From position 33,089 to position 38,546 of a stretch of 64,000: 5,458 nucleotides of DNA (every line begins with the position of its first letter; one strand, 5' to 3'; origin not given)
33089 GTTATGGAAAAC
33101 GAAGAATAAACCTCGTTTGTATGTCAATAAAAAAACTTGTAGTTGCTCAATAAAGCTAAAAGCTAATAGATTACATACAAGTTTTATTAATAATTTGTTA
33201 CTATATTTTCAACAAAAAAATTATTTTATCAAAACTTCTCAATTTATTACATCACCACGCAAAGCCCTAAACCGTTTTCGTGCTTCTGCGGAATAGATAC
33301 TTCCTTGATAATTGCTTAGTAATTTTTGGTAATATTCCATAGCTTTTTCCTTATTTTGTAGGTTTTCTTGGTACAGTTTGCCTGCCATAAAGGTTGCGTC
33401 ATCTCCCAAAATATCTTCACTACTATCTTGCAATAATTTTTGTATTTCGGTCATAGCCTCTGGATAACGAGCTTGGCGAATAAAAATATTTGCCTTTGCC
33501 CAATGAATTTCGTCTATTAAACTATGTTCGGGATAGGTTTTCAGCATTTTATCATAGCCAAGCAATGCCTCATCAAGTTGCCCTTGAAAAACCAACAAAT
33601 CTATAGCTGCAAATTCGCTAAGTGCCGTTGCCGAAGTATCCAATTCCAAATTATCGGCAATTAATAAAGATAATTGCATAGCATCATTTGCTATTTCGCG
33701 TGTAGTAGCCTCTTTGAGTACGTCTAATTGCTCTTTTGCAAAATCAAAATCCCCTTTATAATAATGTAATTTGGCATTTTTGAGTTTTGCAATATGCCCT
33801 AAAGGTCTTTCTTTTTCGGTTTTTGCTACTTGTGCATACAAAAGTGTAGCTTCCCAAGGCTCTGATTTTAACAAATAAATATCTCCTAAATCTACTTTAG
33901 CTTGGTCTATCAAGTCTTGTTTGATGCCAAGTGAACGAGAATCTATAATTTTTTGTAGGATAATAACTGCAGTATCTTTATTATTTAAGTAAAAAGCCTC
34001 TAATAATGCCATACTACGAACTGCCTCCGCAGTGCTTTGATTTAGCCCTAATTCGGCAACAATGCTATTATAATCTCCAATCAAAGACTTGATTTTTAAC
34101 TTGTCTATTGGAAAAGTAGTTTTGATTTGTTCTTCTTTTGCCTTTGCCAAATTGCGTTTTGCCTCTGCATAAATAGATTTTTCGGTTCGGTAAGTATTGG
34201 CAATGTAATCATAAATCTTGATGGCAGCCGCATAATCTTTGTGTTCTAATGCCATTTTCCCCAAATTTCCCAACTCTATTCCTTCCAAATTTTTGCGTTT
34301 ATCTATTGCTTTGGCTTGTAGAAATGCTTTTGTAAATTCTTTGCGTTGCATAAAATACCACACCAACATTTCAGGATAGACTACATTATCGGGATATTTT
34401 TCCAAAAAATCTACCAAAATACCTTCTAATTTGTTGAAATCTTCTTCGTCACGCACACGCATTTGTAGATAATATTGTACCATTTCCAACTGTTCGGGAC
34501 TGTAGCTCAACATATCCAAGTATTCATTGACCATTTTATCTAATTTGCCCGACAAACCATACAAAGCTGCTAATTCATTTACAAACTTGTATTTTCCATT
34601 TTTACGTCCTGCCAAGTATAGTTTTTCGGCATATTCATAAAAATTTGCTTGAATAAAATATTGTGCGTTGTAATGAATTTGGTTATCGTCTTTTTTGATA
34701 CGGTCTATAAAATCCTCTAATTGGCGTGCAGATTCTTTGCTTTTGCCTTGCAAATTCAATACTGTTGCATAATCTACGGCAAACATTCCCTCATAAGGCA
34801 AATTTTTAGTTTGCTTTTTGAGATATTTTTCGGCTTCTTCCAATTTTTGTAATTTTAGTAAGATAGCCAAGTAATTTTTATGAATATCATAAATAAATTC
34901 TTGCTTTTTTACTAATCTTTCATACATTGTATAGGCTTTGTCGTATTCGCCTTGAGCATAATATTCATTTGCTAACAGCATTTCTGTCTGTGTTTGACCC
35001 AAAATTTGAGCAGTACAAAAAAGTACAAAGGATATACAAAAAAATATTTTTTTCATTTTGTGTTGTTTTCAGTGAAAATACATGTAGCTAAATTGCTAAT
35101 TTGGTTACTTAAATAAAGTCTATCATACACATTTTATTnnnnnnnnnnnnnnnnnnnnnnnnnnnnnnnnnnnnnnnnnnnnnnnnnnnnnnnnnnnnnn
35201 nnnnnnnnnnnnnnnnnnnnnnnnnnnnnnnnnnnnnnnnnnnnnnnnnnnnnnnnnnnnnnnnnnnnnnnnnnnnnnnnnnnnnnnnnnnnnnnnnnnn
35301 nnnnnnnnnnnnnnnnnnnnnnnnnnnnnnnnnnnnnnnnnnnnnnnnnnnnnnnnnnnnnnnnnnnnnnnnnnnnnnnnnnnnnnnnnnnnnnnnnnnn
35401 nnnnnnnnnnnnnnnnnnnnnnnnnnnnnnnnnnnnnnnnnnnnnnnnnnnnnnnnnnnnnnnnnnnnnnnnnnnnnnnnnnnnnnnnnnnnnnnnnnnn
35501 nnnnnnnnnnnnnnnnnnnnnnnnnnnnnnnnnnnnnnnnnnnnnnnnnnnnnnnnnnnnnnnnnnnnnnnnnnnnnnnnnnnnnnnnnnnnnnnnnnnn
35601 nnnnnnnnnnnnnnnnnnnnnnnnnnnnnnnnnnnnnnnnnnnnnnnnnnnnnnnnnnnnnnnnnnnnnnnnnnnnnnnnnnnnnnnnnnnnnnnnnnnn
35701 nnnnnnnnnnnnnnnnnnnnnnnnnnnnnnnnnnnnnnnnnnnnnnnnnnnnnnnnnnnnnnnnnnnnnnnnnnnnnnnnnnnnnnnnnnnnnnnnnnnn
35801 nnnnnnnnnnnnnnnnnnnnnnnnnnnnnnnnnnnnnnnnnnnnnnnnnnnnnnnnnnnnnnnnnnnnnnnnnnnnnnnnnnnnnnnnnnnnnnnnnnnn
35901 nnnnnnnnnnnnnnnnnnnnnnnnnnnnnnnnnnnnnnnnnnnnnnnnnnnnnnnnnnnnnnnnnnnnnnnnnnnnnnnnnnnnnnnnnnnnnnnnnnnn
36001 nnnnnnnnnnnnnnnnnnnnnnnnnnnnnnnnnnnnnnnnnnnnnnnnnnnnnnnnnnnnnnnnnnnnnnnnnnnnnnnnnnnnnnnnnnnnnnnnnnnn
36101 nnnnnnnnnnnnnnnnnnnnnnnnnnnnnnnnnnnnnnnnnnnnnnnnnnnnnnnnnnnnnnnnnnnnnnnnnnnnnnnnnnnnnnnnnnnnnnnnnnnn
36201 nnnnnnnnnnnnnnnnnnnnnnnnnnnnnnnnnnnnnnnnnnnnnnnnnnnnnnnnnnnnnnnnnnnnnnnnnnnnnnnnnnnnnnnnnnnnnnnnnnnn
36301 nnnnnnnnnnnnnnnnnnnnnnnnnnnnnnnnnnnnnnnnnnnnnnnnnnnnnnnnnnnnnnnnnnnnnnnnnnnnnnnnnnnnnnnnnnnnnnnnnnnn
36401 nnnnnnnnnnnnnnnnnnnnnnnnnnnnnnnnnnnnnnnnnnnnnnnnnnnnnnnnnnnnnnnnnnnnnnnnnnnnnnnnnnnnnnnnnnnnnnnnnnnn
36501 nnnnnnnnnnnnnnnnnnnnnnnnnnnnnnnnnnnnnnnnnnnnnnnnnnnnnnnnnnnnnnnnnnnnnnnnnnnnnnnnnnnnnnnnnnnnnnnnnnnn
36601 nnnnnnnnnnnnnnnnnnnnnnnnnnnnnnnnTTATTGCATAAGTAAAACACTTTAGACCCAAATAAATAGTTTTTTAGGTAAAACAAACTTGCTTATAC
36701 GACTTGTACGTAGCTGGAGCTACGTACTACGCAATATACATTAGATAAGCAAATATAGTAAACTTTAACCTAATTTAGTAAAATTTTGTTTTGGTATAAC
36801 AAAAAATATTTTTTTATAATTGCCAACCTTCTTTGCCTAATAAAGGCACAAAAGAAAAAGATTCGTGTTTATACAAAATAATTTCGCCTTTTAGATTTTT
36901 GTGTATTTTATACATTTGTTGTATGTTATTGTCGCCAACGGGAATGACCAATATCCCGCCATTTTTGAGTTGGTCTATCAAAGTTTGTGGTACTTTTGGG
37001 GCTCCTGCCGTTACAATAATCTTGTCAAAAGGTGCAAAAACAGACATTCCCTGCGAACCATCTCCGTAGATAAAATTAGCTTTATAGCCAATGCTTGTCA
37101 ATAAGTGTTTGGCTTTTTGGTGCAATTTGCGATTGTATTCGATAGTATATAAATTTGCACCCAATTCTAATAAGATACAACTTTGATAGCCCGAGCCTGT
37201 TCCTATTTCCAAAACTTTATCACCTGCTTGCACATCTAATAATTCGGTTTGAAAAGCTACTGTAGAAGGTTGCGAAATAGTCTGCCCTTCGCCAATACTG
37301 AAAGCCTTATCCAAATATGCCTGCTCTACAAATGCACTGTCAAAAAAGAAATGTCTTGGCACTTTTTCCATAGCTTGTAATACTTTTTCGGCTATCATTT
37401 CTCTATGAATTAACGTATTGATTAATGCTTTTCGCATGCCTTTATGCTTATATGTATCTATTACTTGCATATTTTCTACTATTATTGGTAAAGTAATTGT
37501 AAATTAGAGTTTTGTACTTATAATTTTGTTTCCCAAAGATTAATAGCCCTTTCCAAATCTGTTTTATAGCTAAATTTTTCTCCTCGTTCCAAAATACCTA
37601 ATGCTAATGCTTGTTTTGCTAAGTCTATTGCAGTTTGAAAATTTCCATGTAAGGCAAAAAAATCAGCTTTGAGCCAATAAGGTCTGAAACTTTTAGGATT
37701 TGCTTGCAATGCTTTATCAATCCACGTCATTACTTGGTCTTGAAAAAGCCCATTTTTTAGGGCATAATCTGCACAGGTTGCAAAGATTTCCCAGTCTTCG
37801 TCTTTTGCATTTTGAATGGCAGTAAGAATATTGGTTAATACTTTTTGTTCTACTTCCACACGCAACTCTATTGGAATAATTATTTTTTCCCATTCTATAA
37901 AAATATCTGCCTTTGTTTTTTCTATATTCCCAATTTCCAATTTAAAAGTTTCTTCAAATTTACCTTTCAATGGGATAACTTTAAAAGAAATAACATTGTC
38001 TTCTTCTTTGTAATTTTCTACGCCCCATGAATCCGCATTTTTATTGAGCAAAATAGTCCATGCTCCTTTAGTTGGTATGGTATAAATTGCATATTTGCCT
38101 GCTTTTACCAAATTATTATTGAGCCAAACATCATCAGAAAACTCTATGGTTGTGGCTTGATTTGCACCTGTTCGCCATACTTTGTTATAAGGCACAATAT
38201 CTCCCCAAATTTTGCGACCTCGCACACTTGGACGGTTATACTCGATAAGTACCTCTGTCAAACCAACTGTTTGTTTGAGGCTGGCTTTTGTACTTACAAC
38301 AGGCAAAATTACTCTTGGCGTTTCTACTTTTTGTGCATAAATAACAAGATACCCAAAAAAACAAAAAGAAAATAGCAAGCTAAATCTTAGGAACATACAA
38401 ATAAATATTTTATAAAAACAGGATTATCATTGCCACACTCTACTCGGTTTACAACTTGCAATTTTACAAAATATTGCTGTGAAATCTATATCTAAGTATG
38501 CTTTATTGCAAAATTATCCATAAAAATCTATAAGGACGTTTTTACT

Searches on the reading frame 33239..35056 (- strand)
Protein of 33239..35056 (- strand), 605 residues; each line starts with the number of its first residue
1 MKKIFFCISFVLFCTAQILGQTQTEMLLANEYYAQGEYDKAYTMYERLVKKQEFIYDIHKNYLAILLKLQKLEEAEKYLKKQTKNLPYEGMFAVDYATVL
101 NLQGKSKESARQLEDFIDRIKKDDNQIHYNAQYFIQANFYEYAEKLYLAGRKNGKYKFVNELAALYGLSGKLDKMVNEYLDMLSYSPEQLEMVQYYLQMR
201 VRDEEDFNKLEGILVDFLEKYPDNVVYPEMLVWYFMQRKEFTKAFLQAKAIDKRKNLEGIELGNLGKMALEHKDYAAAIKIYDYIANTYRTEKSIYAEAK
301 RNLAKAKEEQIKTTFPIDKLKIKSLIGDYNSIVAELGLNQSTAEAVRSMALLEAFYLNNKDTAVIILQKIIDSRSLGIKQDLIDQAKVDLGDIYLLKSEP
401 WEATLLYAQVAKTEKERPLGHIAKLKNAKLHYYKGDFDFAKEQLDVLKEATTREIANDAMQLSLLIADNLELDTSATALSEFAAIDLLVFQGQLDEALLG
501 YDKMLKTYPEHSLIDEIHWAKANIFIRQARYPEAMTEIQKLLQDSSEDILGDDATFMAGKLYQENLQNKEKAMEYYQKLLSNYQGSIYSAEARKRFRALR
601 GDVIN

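Call 43: search_protein_families(library=pfam, proteins=[window:33239-35056:-], max_evalue=0.0001)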
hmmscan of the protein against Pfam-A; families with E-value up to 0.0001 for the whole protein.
window:33239-35056:- (605 aa): 5 families
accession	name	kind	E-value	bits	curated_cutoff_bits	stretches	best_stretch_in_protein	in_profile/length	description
PF13428.12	TPR_14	-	1.4e-12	47.4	23.5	0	27-51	6-30/44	Tetratricopeptide repeat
PF13432.12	TPR_16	-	6.7e-12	46.1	32.7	0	27-81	2-56/65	Tetratricopeptide repeat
PF13174.12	TPR_6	-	3.3e-09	37.2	26.3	0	553-586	1-33/33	Tetratricopeptide repeat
PF14559.12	TPR_19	-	1e-05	26.2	25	0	33-84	2-53/68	Tetratricopeptide repeat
PF07719.23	TPR_2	-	2e-05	24.8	27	0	27-51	6-30/34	Tetratricopeptide repeat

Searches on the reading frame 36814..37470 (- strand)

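Call 52: search_protein_families(library=pfam, proteins=[window:36814-37470:-], max_evalue=0.00001)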
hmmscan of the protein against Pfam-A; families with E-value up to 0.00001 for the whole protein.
window:36814-37470:- (218 aa): 1 family
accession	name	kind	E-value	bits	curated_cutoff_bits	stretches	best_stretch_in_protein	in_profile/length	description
PF01135.25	PCMT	-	2.4e-57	194.5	20.3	1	13-214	3-209/210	Protein-L-isoaspartate(D-aspartate) O-methyltransferase (PCMT)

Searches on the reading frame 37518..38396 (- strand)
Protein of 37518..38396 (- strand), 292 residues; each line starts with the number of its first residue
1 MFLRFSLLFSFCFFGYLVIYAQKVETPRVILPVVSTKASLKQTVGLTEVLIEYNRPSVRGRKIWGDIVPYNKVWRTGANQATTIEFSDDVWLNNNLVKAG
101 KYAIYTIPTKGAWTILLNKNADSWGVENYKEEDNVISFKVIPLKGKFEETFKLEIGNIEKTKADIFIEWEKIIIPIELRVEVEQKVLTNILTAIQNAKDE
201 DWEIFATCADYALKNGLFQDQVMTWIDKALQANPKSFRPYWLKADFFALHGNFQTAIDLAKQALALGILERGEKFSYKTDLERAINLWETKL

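Call 52: search_protein_families(library=pfam, proteins=[window:37518-38396:-], max_evalue=0.00001)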
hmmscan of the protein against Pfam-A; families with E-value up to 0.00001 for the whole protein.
window:37518-38396:- (292 aa): 1 family
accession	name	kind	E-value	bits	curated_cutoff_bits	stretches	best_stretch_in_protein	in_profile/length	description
PF11138.13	DUF2911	-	3.5e-48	163.6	27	1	35-177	1-144/145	Protein of unknown function (DUF2911)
